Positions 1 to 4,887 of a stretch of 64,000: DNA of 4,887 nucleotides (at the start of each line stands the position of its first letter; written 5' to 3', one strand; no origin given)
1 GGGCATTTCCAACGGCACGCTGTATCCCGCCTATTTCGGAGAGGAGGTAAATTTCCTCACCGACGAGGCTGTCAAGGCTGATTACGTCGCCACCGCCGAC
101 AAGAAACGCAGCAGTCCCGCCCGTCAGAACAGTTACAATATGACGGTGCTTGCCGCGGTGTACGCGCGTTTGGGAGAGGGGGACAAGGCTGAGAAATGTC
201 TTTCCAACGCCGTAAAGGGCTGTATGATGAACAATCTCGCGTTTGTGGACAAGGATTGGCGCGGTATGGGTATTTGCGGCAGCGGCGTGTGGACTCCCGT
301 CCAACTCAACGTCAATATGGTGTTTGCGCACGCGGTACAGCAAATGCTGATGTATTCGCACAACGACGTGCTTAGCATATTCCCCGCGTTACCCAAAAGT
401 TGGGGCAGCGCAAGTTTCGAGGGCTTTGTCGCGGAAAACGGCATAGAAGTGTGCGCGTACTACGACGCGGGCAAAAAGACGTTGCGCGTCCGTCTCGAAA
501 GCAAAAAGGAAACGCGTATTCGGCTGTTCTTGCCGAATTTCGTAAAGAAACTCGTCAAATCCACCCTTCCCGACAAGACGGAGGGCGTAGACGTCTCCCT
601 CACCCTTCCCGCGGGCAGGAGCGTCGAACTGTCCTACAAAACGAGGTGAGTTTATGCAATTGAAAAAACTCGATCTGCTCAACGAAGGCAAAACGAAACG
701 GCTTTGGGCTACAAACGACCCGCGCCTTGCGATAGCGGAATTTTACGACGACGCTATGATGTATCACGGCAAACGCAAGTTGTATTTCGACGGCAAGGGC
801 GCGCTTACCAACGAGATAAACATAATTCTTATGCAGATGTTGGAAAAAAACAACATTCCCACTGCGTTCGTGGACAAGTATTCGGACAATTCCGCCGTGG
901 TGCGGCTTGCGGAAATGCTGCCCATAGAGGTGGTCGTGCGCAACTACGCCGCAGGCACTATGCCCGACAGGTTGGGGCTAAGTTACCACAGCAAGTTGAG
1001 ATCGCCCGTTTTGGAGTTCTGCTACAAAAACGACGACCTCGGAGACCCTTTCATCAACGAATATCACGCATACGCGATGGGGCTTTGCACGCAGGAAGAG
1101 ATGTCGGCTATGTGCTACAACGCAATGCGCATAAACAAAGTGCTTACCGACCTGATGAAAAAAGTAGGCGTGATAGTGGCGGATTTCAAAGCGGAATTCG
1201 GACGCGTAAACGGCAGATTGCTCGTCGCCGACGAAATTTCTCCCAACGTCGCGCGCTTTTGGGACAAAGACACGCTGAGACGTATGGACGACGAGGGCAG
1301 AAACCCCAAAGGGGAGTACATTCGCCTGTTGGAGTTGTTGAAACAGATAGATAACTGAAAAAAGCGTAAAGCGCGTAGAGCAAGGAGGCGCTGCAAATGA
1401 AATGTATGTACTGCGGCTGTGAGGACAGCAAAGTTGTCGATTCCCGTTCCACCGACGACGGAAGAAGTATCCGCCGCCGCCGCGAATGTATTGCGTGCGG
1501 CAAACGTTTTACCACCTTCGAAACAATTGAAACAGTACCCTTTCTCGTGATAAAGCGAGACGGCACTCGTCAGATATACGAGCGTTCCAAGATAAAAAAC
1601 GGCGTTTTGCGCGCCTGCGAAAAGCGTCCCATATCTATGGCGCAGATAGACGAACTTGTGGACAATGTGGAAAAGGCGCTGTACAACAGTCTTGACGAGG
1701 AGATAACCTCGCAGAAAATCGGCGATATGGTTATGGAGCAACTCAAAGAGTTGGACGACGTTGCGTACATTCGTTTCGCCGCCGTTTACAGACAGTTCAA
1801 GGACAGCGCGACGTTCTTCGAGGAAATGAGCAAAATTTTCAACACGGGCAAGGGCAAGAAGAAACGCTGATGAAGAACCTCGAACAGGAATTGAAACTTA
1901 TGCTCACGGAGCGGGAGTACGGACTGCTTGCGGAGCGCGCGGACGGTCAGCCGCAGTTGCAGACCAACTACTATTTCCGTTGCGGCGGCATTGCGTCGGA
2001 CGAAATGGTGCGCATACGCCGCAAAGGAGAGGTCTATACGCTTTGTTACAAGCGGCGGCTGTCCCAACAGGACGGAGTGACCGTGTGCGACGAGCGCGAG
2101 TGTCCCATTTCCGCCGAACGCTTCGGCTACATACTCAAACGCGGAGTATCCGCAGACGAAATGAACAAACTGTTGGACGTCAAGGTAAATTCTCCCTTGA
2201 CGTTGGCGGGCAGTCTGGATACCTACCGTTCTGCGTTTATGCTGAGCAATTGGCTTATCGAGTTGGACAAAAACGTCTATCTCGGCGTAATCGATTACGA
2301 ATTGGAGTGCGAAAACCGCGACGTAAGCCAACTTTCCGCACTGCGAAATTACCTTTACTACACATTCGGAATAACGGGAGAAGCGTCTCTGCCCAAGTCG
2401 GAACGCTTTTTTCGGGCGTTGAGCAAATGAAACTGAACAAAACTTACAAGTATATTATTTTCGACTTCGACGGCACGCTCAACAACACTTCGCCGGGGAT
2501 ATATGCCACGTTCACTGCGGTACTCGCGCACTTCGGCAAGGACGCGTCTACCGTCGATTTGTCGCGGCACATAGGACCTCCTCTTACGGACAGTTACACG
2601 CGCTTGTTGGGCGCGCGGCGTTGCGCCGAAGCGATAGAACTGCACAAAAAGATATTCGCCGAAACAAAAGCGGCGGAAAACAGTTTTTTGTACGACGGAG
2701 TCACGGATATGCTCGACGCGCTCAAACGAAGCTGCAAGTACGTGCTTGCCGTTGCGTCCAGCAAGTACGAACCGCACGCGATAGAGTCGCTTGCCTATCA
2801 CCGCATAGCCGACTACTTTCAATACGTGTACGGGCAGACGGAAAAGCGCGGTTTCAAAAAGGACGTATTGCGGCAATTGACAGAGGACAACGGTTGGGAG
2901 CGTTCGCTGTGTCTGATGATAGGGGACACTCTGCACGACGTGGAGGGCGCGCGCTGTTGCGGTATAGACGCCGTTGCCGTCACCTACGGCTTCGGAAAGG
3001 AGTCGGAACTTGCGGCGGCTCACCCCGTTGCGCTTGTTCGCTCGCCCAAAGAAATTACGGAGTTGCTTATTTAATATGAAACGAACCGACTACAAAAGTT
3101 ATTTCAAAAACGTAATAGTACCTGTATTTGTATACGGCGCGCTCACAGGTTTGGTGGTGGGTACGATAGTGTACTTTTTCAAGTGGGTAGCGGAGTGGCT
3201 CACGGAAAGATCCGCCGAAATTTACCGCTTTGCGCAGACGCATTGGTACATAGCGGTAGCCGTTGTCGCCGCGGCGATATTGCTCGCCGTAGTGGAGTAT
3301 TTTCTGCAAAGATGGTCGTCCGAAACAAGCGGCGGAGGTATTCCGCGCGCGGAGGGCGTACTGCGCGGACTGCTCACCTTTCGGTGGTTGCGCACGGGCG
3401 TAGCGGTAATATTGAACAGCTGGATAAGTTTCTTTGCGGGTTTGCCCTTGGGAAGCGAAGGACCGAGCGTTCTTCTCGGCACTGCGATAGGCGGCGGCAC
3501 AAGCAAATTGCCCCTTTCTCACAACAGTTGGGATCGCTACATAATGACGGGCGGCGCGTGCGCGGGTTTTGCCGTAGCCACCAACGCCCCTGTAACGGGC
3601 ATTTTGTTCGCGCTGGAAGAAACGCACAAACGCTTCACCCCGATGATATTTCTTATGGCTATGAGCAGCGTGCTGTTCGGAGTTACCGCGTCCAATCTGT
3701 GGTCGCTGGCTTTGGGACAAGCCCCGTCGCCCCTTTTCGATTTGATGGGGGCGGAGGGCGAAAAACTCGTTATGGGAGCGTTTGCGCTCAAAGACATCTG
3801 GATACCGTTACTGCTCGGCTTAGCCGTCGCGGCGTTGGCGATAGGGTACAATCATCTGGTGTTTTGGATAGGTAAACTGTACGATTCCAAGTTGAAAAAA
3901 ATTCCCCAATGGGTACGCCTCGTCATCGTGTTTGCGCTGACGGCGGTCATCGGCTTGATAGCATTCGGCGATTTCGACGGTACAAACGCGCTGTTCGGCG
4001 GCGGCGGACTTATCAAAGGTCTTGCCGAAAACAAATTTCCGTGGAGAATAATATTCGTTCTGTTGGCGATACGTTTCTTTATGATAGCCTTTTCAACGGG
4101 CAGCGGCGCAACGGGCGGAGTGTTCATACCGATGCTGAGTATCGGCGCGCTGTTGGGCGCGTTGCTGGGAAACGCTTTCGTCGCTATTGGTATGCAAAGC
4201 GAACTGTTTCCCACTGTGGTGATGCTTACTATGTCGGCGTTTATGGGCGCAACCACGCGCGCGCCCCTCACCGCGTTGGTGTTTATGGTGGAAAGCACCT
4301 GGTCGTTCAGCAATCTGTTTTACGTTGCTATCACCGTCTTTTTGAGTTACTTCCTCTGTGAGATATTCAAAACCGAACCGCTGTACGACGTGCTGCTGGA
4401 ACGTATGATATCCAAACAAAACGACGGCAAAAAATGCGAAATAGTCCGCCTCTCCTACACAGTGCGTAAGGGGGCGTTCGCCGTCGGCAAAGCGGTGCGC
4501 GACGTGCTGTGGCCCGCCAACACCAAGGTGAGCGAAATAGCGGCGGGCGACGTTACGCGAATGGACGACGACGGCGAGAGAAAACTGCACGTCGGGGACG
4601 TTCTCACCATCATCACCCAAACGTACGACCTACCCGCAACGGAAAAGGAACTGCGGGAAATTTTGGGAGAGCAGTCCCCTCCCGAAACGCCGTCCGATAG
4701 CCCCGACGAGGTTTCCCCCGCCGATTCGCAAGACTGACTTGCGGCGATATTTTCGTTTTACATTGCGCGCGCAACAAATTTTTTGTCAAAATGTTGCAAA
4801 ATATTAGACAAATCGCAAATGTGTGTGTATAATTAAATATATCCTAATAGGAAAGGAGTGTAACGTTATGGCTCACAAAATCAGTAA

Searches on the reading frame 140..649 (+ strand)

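Call 51: search_protein_families(library=pfam, proteins=[window:140-649:+])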
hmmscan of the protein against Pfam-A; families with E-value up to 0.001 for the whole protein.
window:140-649:+ (169 aa): 1 family
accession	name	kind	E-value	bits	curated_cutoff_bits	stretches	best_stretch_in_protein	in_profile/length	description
PF21307.2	Glyco_hydro_95_C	-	5e-09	37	27.6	1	73-134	2-62/94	Glycoside hydrolase family 95, C-terminal domain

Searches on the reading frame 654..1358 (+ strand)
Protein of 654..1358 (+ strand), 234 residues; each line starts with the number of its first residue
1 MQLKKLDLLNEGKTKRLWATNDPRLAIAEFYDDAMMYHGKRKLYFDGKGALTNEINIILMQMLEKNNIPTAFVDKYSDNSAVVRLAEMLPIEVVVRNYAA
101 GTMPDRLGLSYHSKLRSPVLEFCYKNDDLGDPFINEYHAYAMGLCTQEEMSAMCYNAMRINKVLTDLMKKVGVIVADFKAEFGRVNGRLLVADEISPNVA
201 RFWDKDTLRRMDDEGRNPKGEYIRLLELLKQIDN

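Call 51: search_protein_families(library=pfam, proteins=[window:654-1358:+])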
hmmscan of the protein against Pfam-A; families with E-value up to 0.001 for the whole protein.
window:654-1358:+ (234 aa): 1 family
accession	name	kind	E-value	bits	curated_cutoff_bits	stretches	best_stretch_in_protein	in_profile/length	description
PF01259.24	SAICAR_synt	-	2.6e-60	204.6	20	1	9-212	2-204/233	SAICAR synthetase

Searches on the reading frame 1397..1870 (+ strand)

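Call 51: search_protein_families(library=pfam, proteins=[window:1397-1870:+])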
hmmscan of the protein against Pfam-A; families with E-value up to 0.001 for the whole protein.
window:1397-1870:+ (157 aa): 2 families
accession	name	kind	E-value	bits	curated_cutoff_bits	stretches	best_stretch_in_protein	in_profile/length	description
PF03477.21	ATP-cone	-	1.2e-26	93.5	25.8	1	51-136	3-87/88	ATP cone domain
PF22811.2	Zn_ribbon_NrdR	-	5.3e-20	71.5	27.2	1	1-42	1-42/42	Transcriptional repressor NrdR-like, N-terminal domain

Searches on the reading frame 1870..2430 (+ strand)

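Call 51: search_protein_families(library=pfam, proteins=[window:1870-2430:+])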
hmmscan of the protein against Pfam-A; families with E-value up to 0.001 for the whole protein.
window:1870-2430:+ (186 aa): 1 family
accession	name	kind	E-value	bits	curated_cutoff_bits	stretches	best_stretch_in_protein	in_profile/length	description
PF01928.26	CYTH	-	2.7e-17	63.6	23.2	1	4-180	2-178/179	CYTH domain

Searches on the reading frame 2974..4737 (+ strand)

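Call 51: search_protein_families(library=pfam, proteins=[window:2974-4737:+])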
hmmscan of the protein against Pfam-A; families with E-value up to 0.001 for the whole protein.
window:2974-4737:+ (587 aa): 1 family
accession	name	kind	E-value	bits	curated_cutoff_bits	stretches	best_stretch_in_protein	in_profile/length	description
PF00654.25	Voltage_CLC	-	8.1e-65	219.7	24.8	1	105-462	3-345/346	Voltage gated chloride channel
